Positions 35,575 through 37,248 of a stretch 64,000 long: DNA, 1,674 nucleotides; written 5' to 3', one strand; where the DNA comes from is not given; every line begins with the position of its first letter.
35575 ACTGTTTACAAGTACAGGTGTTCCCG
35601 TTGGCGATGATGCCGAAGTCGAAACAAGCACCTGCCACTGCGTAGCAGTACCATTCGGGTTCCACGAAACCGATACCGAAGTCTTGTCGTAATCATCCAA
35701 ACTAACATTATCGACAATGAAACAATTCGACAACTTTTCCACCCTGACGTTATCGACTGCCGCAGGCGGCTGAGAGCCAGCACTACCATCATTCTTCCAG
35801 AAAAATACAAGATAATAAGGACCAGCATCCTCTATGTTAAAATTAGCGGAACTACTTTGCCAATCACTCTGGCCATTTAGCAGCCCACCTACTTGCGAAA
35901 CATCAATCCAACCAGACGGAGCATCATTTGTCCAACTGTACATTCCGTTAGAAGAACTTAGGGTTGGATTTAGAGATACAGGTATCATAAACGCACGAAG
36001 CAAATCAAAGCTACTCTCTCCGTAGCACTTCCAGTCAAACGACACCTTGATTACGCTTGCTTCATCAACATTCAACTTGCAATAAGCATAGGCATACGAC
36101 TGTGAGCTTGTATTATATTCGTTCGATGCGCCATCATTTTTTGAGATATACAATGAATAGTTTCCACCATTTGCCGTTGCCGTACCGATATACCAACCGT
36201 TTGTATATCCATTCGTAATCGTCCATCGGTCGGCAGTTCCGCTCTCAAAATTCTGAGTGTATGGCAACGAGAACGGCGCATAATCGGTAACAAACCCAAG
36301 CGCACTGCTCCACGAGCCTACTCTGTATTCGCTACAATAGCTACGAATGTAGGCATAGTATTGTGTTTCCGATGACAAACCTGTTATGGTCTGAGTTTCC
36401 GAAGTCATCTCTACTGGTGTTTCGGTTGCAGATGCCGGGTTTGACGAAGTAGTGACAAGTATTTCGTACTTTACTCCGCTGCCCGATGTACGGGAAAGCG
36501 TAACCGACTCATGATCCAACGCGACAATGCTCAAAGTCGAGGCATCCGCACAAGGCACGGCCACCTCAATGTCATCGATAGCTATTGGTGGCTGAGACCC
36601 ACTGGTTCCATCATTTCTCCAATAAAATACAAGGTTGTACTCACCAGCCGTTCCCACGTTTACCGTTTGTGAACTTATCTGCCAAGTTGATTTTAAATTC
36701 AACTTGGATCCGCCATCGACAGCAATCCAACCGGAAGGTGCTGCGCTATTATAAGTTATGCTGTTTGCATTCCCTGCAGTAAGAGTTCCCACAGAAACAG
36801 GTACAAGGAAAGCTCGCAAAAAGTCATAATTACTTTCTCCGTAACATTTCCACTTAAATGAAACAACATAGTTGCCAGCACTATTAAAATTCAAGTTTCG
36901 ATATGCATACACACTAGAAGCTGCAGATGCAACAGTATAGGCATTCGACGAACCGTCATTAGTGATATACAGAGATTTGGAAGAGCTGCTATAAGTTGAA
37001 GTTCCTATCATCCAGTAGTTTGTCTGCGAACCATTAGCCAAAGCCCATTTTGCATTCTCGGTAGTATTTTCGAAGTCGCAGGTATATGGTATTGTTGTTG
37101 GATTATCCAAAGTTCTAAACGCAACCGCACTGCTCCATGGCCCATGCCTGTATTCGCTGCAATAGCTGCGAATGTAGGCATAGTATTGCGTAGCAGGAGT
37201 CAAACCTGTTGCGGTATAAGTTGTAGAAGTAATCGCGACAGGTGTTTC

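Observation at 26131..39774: Eleven MAM/choice-of-anchor-J-like modules interleaved with ~13 FN3 domains in one polypeptide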

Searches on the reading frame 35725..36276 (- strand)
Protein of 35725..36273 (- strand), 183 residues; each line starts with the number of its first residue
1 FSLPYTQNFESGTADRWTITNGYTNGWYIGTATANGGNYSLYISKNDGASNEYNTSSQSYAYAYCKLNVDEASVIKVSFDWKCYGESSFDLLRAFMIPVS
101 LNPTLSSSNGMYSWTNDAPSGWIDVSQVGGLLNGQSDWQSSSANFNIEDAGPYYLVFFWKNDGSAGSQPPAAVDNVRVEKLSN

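Call 13: search_protein_families(library=pfam, proteins=[window:35725-36273:-], max_evalue=10)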
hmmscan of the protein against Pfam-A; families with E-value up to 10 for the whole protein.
seq(183 aa): 1 family
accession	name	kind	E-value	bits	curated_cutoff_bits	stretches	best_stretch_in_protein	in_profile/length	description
PF19190.6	BACON_2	-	0.07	13.5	25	1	105-136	23-57/94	Viral BACON domain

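Call 14: search_protein_families(library=ncbifam, proteins=[window:35725-36273:-], max_evalue=10)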
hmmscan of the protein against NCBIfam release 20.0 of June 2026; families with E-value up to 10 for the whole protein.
seq(183 aa): 0 families

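Call 15: find_homologous_proteins(query=window:35725-36273:-, max_evalue=0.001)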
Query seq(183 aa): 37 candidates shared short words with the query, none scored E <= 0.001.

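Call 22: predict_structure(alignment_id=A1)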
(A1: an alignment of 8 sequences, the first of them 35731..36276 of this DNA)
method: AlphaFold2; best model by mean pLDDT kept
length: 182 residues; sequences in the alignment: 8
mean_pLDDT: 82.1   pTM: 0.85
mean pLDDT of the five models: 82.1, 75.9, 64.8, 63.5, 62.7
residues with pLDDT >= 90: 60; 70-90: 90; 50-70: 31; < 50: 1
segments of 3 or more residues with pLDDT < 50: none
pLDDT, mean of each block of 10 residues (from residue 1): 90 80 84 77 87 78 93 94 70 89 86 64 79 67 90 93 66 90 92
secondary structure, 60 per line:
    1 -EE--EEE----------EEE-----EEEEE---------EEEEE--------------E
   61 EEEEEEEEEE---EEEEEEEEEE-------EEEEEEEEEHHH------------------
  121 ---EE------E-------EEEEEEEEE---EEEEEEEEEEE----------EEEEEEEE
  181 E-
elements in order: E6-8 E19-21 E27-31 E41-45 E60-70 E74-83 E91-99 E140-148 E152-162 E173-181
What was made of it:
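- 35731..36276 (-): Class-A module M5 (the modelled copy). AF2 pLDDT 82, pTM 0.85, all-beta sandwich (call 22).
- The M5 model is confident (pLDDT 82, pTM 0.85, call 22).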

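Call 24: search_protein_representatives(alignment_id=A1)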
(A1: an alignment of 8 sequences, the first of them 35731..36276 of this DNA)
Query: 8 sequences, 180 profile positions. Proteins with E-value up to 0.001 (for the whole library): 4011; up to 1e-10: 3190; up to 1e-30: 1233. The best 150 are listed.
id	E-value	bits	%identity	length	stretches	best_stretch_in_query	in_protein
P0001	0.0e+00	1442.3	-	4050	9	2-178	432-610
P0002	0.0e+00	1325.9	-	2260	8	2-179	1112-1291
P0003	0.0e+00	1267.7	-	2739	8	2-178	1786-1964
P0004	0.0e+00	1039.8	-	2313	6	2-179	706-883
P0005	0.0e+00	999.1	-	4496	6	2-178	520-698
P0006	1.8e-277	926.9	-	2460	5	2-178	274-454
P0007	8.0e-275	918.3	-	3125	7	4-177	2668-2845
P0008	1.7e-237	796.7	-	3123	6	3-178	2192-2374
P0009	7.0e-228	765.3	-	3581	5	2-178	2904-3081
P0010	4.9e-227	762.5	-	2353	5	2-179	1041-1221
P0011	1.1e-222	748.4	-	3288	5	2-179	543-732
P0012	5.8e-220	739.5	-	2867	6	3-178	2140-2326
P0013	6.4e-220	739.4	-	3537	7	3-178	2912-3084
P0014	1.2e-217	732.0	-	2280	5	2-179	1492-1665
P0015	8.2e-212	713.0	-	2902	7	2-179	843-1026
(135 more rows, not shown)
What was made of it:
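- Tried and rejected: The word-indexed homologue search with M5 found nothing (call 15), although the exhaustive profile search found 4,011 relatives (call 24).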

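Call 29: fold_search(model_id=the predicted structure, library=pdb)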
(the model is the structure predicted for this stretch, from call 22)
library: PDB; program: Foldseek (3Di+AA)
matches with E <= 10: 1719; with E <= 0.001: 150
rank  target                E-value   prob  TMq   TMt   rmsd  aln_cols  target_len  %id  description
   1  8xmz_A                1.7e-06  1.00  0.56  0.73   4.2       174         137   11  Crystal structure of a novel porphyran-binding carbohydrate binding module (released 2024-01-17)
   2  2xom_A                2.5e-06  1.00  0.57  0.70   4.1       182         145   12  Atomic resolution structure of TmCBM61 in complex with beta-1,4- galactotriose (released 2010-09-08)
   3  5w6h_A                2.5e-06  1.00  0.59  0.17   4.2       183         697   10  Crystal structure of Bacteriophage CBA120 tailspike protein 4 enzymatically active domain (TSP4dN, orf213) (released 2018-10-24)
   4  4xup_C                2.7e-06  1.00  0.54  0.60   6.6       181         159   13  Structure of the N-terminal CBM22-1-CBM22-2 tandem domain from Paenibacillus barcinonensis Xyn10C (released 2015-06-03)
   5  4xup_E                3.8e-06  1.00  0.56  0.63   5.0       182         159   13  Structure of the N-terminal CBM22-1-CBM22-2 tandem domain from Paenibacillus barcinonensis Xyn10C (released 2015-06-03)
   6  2xon_L                4.0e-06  1.00  0.55  0.66   5.4       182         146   13  Structure of TmCBM61 in complex with beta-1,4-galactotriose at 1.4 A resolution (released 2010-09-08)
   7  1k42_MODEL_1_A        1.0e-05  1.00  0.54  0.58   6.5       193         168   13  The Solution Structure of the CBM4-2 Carbohydrate Binding Module from a Thermostable Rhodothermus marinus Xyla (released 2002-05-29)
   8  4d0q                  1.1e-05  1.00  0.54  0.60   4.9       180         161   11  Hyaluronan Binding Module of the Streptococcal Pneumoniae Hyaluronate Lyase (released 2014-08-06)
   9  3nru_L                1.5e-05  1.00  0.47  0.55   7.2       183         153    7  Ligand binding domain of EPHA7 (released 2010-12-08)
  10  3czu_A                1.5e-05  1.00  0.59  0.61   6.0       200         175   12  Crystal structure of the human ephrin A2- ephrin A1 complex (released 2008-08-12)
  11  3p6b_A                1.6e-05  1.00  0.58  0.57   5.5       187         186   12  The crystal structure of CelK CBM4 from Clostridium thermocellum (released 2011-08-24)
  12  3nru_D                1.9e-05  1.00  0.50  0.56   7.4       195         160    9  Ligand binding domain of EPHA7 (released 2010-12-08)
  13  3nru_J                2.2e-05  1.00  0.53  0.59   7.0       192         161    8  Ligand binding domain of EPHA7 (released 2010-12-08)
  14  2w1w_B                2.2e-05  1.00  0.42  0.54   6.1       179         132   13  Native structure of a family 35 carbohydrate binding module from Clostridium thermocellum (released 2009-01-20)
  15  4xup_F                2.4e-05  1.00  0.58  0.35   6.2       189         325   13  Structure of the N-terminal CBM22-1-CBM22-2 tandem domain from Paenibacillus barcinonensis Xyn10C (released 2015-06-03)
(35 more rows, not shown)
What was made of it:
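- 35731..36276 (-): Foldseek matches CBMs, Eph LBD and MAM (call 29).
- On MAM (PF00629): TM 0.59-0.61 to meprin-beta and LAST-MAM, but CBMs and Eph LBD score equally well or better (call 29).
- Closest known: MAM domain. Same: The M5 model aligns with meprin-beta and LAST-MAM at TM 0.59-0.61 (call 29).
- Closest known: Carbohydrate-binding modules of the beta-sandwich type. Same: These are the best Foldseek matches to the M5 model (E 1.7e-6 to 1e-4, TM about 0.55, call 29).
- It matches carbohydrate-binding modules (porphyran CBM, CBM61, CBM22, CBM4), Eph ligand-binding domains and the MAM domains of meprin and LAST-MAM, with TM 0.54-0.61 (call 29). The top structural matches are CBMs: porphyran-binding CBM, CBM61, CBM22, CBM4, CBM35, CBM6 and CBM16 (call 29). 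MAM and Eph LBD match the fold equally well (call 29).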

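Call 34: search_protein_families(library=ncbifam, alignment_id=A2, max_evalue=0.01)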
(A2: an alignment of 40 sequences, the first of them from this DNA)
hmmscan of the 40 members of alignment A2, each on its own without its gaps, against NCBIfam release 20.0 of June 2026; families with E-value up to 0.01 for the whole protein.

A. member 1, seq(182 aa): 0 families

B. families by the number of members that match (of 40 scanned): 3 families
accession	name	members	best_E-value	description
NF038128.1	choice_anch_J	4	2.8e-05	choice-of-anchor J domain-containing protein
NF038118.1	PEP_CTERM_CCXG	1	0.0016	CCXG family PEP-CTERM protein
TIGR03769.1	P_ac_wall_RPT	1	0.0088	TIGR03769 domain-containing protein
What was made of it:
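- On Choice-of-anchor J (NF038128): 4 of 40 diverse class-A relatives hit weakly, best E 2.8e-5 (call 34).
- Closest known: Choice-of-anchor J domain. Different: Only 4 of 40 diverse class-A relatives touch the model (call 34).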

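Call 35: search_protein_families(library=pfam, alignment_id=A2, max_evalue=0.01)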
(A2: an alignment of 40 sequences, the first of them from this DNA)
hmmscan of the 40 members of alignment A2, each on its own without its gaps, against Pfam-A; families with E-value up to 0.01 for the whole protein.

A. member 1, seq(182 aa): 0 families

B. families by the number of members that match (of 40 scanned): 3 families
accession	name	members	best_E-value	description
PF02018.23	CBM_4_9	2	0.00035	Carbohydrate binding domain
PF00629.30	MAM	1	0.0057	MAM domain, meprin/A5/mu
PF00386.27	C1q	1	0.0064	C1q domain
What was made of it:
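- On MAM (PF00629): 1 of 40 class-A relatives hits at E 0.0057 (call 35).
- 2 of 40 family members weakly hit Pfam CBM_4_9 (call 35).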

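Call 36: search_solved_structures(query=A2, max_evalue=1, show_alignments=1)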
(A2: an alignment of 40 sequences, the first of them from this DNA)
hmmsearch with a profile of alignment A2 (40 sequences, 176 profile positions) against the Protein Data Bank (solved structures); distinct sequences matched with E-value up to 1: 2.
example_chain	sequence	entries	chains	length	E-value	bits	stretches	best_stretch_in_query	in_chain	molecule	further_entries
4dou_A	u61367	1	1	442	0.0096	19.1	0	107-153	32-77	Adiponectin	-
5hkj_A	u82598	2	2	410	0.44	13.7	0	106-157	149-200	Complement C1q subcomponent subunit A,Complement C1q subcomponent subunit C,Complement C1q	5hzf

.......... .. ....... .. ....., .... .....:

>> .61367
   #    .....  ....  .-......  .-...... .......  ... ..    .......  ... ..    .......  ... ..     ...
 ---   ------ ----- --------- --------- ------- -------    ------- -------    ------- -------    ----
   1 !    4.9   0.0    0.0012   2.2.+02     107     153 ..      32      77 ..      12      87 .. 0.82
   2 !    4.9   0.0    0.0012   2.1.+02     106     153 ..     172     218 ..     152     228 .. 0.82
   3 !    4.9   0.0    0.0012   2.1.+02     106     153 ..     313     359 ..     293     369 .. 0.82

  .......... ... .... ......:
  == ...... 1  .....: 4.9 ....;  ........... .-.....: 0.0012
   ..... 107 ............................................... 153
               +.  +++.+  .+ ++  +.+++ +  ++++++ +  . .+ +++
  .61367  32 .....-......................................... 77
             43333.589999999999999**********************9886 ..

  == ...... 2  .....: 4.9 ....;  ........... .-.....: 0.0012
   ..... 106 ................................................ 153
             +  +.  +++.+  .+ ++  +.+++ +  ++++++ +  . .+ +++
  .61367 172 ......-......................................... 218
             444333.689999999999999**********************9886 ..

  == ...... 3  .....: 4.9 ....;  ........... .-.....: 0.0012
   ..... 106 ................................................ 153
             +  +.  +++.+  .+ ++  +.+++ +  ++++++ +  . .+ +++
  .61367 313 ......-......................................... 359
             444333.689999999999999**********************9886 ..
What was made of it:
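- Closest known: Flavobacterium johnsoniae RemA / RemZ gliding adhesins. Different: The class-A profile finds nothing in the RemA chain (call 36).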

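Call 44: find_related_loci(query=A1, collection=genome_contigs, flank=2000)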
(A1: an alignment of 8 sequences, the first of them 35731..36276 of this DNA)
Query A1 (182 aa) in genome_contigs; peptide patterns used: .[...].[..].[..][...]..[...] (x = any residue, [..] = any of these).
49 stretches matched a pattern; 36 encode a relative of the query (tblastn E <= 1e-3); 35 distinct loci.
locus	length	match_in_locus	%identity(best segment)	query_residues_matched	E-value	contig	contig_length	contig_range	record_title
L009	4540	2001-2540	67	2-182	2e-79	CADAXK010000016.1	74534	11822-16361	MAG: uncultured Bacteroidia bacterium isolate RUG13712 genome assembly, contig: RUG13712_asm_16, whole genome shotgun se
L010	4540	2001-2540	66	2-182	1e-78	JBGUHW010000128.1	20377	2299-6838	MAG: Bacteroidales bacterium isolate ruminal_MAG_341 ruminal_MAG_341_contig_0128, whole genome shotgun sequence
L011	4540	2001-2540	66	2-182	3e-74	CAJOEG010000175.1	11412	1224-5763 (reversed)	uncultured Bacteroidales bacterium isolate Red_deer_1_mag_48 genome assembly, contig: scaffold_49603, whole genome shotg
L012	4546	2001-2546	57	2-182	5e-66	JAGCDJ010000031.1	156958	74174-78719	MAG: Bacteroidales bacterium isolate RGIG9689 Yak_Omasum-2__c565623, whole genome shotgun sequence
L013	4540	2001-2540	55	2-182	5e-61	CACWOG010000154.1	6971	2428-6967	MAG: uncultured Bacteroidia bacterium isolate RUG10760 genome assembly, contig: RUG10760_asm_154, whole genome shotgun s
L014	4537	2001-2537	54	2-180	1e-56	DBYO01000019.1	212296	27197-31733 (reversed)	MAG TPA_asm: Bacteroidales bacterium UBA1184 UBA1184_contig_3966, whole genome shotgun sequence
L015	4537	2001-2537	58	2-180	4e-54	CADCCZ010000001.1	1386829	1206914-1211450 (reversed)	MAG: uncultured Bacteroidia bacterium isolate RUG14538 genome assembly, contig: RUG14538_asm_1, whole genome shotgun seq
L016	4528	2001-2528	48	1-179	4e-50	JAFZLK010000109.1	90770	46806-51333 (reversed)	MAG: Bacteroidales bacterium isolate RGIG7873 Water_buffalos_Reticulum-4__c1009661, whole genome shotgun sequence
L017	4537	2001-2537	54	2-180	9e-50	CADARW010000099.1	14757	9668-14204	MAG: uncultured Bacteroidia bacterium isolate RUG13567 genome assembly, contig: RUG13567_asm_99, whole genome shotgun se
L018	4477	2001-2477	51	18-179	1e-44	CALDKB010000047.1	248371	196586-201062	MAG TPA_asm: uncultured Bacteroidales bacterium isolate SRR6425802_bin.69_CONCOCT_v1.1_MAG genome assembly, contig: ERZ1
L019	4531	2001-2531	47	5-182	1e-43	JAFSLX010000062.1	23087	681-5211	MAG: Bacteroidales bacterium isolate RGIG3262 Goat_Reticulum-3__c1018, whole genome shotgun sequence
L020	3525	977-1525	42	1-179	3e-42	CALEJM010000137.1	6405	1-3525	MAG TPA_asm: uncultured Porphyromonadaceae bacterium isolate SRR6425800_bin.8_CONCOCT_v1.1_MAG genome assembly, contig:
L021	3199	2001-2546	52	2-182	5e-56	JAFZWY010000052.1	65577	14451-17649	MAG: Bacteroidales bacterium isolate RGIG8173 Water_buffalos_Rumen-3__c1873055, whole genome shotgun sequence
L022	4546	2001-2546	41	1-182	1e-39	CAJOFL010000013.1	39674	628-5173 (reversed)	uncultured Bacteroidales bacterium isolate Red_deer_3_mag_50 genome assembly, contig: scaffold_689, whole genome shotgun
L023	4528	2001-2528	42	1-179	3e-37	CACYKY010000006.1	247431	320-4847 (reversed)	MAG: uncultured Bacteroidetes bacterium isolate RUG12038 genome assembly, contig: RUG12038_asm_6, whole genome shotgun s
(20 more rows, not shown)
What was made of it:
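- Tried and rejected: A1 worked, but through one narrow peptide pattern, so the taxon list from call 44 is a lower bound.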

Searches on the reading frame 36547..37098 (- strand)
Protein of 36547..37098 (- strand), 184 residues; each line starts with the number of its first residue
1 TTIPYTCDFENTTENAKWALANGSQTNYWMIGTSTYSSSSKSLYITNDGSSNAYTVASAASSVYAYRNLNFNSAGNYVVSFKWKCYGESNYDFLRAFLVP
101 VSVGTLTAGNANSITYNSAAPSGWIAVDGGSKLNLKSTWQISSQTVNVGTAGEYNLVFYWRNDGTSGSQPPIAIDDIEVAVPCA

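Call 13: search_protein_families(library=pfam, proteins=[window:36547-37098:-], max_evalue=10)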
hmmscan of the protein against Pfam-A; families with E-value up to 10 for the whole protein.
seq(184 aa): 3 families
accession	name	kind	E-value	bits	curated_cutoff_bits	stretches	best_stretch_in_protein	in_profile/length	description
PF00629.30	MAM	-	0.0026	18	26.4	1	7-183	9-157/158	MAM domain, meprin/A5/mu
PF06922.16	CTV_P13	-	0.029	14.9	25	1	75-112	43-82/119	Citrus tristeza virus P13 protein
PF13157.11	Enas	-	0.2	12.1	22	1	59-118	28-84/112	Endospore appendages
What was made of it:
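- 36553..37101 (-): Class-A module M4. MAM 18.0 bits, below the cut-off (call 13).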

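Call 14: search_protein_families(library=ncbifam, proteins=[window:36547-37098:-], max_evalue=10)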
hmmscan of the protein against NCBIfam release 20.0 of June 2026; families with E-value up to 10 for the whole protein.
seq(184 aa): 0 families
